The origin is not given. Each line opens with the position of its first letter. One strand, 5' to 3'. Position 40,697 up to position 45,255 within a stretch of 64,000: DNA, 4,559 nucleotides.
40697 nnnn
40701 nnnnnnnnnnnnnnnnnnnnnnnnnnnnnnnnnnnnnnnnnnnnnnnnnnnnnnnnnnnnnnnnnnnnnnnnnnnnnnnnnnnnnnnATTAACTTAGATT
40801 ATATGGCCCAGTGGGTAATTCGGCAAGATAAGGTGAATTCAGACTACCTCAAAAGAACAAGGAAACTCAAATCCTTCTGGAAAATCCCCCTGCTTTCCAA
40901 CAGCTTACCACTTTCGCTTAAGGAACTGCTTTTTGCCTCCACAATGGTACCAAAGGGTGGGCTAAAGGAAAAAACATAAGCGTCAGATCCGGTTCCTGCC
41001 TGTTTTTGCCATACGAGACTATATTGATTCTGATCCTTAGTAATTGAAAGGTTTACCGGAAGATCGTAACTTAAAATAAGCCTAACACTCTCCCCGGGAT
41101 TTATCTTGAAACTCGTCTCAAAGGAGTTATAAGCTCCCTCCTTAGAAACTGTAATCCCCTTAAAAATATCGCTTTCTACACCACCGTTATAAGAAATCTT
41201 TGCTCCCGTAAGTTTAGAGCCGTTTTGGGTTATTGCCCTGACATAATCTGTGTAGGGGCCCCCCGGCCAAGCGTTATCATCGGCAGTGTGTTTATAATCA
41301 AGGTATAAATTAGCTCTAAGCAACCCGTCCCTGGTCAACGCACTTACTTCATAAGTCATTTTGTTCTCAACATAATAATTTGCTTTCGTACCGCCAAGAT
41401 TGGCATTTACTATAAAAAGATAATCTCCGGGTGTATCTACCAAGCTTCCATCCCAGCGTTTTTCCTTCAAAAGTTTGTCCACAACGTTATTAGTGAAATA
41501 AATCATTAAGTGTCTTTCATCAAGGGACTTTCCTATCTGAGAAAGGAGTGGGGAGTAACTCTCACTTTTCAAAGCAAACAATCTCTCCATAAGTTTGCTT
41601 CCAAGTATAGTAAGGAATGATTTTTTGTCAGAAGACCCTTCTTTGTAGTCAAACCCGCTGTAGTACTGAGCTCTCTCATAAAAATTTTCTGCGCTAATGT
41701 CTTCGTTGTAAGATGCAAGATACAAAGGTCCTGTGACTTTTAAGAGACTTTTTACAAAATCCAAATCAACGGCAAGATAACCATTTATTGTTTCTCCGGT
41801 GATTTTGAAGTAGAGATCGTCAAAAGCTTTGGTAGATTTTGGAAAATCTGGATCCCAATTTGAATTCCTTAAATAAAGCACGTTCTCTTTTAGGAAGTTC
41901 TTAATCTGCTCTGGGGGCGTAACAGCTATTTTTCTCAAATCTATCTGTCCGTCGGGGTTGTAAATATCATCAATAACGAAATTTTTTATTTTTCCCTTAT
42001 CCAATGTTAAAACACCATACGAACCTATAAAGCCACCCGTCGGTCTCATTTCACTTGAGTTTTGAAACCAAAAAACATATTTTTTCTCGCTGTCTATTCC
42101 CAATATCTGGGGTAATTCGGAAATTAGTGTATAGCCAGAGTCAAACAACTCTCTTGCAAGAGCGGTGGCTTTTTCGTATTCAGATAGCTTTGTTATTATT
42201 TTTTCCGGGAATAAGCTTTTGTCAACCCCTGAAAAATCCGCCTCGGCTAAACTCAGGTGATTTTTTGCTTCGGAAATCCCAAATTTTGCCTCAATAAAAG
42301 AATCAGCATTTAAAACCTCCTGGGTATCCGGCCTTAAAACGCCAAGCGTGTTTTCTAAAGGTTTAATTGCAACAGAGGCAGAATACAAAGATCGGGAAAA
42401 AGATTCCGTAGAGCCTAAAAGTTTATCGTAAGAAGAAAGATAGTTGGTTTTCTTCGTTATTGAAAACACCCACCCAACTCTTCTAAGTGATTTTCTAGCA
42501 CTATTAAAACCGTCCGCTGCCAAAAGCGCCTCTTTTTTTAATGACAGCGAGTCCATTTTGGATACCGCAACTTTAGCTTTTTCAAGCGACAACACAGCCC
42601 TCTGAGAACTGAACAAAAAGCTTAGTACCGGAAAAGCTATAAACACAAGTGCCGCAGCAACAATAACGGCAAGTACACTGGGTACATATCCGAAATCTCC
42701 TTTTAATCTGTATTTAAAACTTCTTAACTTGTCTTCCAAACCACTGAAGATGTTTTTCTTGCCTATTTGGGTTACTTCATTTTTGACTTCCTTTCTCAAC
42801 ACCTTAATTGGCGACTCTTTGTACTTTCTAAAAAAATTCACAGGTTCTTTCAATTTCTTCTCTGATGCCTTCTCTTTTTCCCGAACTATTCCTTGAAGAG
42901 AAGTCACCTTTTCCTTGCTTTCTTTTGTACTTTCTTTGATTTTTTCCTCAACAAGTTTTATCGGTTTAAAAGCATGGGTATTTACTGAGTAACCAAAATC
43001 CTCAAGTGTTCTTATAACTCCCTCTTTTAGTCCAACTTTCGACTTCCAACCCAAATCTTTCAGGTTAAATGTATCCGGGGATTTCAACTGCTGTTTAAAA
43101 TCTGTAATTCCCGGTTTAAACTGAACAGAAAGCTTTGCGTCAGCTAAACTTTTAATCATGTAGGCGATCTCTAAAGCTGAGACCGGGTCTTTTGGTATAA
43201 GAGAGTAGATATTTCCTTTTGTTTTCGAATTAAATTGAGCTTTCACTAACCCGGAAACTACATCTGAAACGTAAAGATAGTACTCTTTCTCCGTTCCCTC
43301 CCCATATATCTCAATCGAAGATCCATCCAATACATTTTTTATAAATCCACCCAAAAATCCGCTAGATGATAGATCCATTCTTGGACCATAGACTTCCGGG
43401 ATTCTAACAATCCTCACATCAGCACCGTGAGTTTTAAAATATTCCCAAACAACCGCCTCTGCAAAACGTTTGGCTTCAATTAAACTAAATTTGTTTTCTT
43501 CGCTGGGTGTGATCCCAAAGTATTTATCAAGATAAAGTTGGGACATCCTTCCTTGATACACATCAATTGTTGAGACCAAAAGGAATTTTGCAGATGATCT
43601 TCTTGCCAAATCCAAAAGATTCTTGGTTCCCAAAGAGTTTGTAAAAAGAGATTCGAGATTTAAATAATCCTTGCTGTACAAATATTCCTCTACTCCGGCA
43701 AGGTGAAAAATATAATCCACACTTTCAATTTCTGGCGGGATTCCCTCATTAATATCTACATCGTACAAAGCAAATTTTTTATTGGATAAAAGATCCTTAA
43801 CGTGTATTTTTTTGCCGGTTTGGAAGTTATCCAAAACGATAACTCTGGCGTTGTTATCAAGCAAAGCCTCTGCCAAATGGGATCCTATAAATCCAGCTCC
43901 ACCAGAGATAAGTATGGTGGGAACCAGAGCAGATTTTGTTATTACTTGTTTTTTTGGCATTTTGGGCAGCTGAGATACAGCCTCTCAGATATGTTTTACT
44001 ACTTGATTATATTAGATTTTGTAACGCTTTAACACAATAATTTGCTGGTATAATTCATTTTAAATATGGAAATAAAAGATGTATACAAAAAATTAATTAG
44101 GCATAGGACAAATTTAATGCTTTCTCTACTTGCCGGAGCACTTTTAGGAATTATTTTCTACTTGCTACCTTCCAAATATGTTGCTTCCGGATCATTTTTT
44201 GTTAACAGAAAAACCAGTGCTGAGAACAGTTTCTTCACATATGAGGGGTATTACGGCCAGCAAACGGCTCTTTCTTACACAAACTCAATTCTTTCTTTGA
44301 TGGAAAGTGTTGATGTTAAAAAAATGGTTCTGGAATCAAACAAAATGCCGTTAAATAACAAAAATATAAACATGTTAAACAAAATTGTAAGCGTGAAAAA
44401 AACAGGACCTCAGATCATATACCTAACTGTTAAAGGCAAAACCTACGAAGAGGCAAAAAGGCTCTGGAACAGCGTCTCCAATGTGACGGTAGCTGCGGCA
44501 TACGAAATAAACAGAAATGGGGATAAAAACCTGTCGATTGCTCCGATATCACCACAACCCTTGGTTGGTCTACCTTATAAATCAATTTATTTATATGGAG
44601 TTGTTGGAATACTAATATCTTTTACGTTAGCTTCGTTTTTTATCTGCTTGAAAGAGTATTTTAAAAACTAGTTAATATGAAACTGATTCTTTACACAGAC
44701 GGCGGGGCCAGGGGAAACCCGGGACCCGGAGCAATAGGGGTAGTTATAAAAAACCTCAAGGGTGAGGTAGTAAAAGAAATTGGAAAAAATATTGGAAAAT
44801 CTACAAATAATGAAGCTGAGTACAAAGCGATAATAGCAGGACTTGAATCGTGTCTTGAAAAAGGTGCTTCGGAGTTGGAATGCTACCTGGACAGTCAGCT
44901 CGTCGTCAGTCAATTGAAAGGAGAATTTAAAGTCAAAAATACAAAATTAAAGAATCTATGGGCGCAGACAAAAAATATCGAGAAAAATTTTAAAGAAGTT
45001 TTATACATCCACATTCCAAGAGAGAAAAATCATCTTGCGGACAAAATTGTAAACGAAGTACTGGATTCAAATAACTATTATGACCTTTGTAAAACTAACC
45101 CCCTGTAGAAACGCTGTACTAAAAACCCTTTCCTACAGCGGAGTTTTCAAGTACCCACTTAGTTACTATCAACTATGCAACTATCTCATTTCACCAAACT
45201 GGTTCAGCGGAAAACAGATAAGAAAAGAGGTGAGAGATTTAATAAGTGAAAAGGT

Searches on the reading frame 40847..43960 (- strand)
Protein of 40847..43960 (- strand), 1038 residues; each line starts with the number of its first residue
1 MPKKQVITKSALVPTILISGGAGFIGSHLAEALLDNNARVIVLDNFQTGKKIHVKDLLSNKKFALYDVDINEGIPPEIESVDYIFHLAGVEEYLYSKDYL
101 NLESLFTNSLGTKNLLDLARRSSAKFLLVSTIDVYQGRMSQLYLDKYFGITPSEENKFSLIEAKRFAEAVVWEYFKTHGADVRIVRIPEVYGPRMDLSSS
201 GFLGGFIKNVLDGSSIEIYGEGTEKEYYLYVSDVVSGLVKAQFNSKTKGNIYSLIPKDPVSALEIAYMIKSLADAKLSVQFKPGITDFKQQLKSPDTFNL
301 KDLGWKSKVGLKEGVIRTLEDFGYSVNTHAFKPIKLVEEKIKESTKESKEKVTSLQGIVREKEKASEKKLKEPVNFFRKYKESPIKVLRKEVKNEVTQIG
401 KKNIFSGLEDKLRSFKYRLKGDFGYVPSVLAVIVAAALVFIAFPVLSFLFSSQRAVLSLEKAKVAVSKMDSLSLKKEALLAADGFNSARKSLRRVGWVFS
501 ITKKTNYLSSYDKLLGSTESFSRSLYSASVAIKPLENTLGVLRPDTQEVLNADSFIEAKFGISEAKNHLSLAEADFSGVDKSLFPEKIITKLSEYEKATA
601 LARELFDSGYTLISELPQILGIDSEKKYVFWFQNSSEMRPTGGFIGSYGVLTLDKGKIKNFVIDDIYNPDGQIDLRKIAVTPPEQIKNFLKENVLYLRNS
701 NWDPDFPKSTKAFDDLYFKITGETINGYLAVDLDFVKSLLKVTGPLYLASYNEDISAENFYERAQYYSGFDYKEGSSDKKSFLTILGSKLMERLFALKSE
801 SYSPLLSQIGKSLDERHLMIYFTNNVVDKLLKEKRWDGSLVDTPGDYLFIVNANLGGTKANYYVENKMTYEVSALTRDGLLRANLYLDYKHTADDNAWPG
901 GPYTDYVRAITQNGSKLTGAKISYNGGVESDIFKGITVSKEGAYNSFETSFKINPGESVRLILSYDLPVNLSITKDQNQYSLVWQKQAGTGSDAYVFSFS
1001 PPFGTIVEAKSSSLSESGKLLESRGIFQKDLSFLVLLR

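Call 19: search_protein_families(library=pfam, proteins=[window:40847-43960:-], max_evalue=0.00001)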
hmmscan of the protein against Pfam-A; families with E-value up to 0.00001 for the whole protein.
window:40847-43960:- (1038 aa): 6 families
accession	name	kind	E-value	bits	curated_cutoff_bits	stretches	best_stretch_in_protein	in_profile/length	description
PF01370.27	Epimerase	-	3.7e-32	112.1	20.9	1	16-252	1-237/240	NAD dependent epimerase/dehydratase family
PF13196.11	DUF4012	-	2.4e-26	93.4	28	1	624-762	2-137/144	Protein of unknown function (DUF4012)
PF16363.11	GDP_Man_Dehyd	-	1.2e-18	68.1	27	1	17-315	1-329/332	GDP-mannose 4,6 dehydratase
PF07993.18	NAD_binding_4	-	1.1e-10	41.5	20.1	1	19-197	2-210/258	Male sterility protein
PF01073.25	3Beta_HSD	-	6.1e-09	35.7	22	1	17-239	1-226/280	3-beta hydroxysteroid dehydrogenase/isomerase family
PF02719.21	Polysacc_synt_2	-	1.2e-06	28.4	20.2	1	16-131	1-128/293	Polysaccharide biosynthesis protein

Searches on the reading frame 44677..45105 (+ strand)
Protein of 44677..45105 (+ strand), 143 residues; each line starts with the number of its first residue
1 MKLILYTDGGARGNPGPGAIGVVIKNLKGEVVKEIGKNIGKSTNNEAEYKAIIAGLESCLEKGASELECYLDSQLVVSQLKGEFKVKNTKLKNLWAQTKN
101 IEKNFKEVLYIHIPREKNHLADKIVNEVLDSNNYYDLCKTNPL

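Call 19: search_protein_families(library=pfam, proteins=[window:44677-45105:+], max_evalue=0.00001)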
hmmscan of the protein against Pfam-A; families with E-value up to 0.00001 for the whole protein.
window:44677-45105:+ (143 aa): 2 families
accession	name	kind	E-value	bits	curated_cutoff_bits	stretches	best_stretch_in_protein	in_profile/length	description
PF13456.12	RVT_3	-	6.5e-25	87.9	21.6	1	7-127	2-122/123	Reverse transcriptase-like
PF00075.30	RNase_H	-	1.3e-13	51.8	25.8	1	3-127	4-138/141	RNase H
